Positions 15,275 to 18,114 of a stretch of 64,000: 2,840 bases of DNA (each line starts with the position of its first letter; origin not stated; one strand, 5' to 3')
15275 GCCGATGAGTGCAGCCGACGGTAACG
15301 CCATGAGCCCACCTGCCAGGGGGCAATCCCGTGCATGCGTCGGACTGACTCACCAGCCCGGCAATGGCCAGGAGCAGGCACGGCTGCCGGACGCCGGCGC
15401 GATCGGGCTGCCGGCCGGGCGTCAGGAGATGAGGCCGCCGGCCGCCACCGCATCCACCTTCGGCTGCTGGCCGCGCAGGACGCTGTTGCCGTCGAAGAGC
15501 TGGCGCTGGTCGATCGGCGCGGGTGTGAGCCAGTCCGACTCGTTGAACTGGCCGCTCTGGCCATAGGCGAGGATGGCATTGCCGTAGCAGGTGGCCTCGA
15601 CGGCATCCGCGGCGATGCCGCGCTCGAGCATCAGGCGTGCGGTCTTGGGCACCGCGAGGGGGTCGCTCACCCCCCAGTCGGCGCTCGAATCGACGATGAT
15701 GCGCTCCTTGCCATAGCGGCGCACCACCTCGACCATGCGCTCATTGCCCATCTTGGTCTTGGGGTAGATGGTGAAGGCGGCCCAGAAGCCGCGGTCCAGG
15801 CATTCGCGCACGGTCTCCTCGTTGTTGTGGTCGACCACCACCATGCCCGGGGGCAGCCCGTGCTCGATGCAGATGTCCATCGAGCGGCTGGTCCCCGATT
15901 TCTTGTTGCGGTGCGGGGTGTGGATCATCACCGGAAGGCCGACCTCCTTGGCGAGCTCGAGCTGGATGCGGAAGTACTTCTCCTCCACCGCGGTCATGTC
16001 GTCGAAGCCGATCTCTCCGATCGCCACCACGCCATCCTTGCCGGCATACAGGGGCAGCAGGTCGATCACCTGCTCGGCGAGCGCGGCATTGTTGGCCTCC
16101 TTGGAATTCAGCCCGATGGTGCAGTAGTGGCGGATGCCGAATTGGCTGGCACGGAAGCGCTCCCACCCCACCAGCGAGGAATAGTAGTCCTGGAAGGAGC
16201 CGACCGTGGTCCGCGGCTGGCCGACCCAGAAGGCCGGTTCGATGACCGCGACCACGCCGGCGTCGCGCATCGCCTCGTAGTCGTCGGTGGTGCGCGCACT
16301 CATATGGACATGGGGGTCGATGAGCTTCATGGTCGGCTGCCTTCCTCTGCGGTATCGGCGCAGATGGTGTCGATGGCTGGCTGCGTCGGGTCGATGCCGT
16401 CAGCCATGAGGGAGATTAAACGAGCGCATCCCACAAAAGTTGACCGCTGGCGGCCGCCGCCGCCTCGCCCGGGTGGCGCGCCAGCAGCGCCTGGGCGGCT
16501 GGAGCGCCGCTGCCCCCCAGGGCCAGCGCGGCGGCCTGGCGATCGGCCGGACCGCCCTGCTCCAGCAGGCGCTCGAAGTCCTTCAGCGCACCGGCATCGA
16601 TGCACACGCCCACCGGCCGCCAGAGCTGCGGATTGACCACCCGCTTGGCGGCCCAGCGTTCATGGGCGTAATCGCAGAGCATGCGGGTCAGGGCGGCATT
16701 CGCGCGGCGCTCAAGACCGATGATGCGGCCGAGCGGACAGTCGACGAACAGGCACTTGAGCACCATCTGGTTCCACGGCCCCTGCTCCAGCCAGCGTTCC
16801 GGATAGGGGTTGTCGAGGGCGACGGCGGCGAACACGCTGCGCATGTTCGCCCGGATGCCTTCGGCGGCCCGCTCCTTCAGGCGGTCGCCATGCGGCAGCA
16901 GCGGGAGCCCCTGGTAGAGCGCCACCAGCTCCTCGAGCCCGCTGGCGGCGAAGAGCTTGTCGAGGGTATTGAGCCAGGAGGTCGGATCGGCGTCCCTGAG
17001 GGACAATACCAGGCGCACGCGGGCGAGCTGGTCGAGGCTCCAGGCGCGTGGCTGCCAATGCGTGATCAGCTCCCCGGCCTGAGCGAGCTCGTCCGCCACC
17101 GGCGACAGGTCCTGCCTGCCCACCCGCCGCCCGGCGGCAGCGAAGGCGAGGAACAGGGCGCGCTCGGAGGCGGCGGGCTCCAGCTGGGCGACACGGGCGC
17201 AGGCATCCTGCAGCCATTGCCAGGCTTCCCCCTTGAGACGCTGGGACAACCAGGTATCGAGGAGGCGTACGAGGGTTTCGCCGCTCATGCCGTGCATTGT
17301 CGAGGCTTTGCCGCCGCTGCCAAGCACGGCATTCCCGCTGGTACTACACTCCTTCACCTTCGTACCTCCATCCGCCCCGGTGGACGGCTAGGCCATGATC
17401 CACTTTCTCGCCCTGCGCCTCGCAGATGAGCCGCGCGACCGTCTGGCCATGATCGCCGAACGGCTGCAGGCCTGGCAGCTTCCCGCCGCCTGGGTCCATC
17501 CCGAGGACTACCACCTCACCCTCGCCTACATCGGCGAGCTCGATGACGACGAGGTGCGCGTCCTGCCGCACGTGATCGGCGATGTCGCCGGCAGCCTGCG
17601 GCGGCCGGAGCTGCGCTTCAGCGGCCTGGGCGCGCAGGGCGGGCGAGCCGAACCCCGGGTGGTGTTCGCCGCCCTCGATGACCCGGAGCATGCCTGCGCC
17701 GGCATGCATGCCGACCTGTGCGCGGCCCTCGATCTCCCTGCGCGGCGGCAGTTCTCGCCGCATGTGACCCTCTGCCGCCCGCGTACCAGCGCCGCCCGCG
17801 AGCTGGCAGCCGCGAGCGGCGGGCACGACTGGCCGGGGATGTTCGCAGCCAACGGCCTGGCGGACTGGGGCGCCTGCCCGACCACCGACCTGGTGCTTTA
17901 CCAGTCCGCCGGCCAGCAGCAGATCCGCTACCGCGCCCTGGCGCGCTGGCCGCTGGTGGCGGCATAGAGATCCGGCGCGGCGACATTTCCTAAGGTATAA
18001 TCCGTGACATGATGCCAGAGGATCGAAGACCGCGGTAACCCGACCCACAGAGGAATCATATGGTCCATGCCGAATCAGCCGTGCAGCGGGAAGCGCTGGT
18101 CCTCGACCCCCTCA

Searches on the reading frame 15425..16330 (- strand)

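Call 62: search_protein_families(library=pfam, proteins=[window:15425-16330:-], max_evalue=0.001)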
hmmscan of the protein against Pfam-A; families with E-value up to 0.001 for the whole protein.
window:15425-16330:- (302 aa): 1 family
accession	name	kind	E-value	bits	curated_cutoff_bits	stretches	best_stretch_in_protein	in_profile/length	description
PF01026.27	TatD_DNase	-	1.1e-19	71.3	27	1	4-256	1-252/253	TatD related DNase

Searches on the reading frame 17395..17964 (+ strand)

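Call 62: search_protein_families(library=pfam, proteins=[window:17395-17964:+], max_evalue=0.001)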
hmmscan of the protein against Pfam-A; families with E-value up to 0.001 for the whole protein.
window:17395-17964:+ (190 aa): 2 families
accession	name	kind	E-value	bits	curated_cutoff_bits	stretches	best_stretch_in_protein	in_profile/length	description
PF02834.22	LigT_PEase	-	7.7e-14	52.1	23.3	1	9-90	3-86/87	LigT like Phosphoesterase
PF13563.12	2_5_RNA_ligase2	-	3.2e-08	34.2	27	1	21-135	9-122/152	2'-5' RNA ligase superfamily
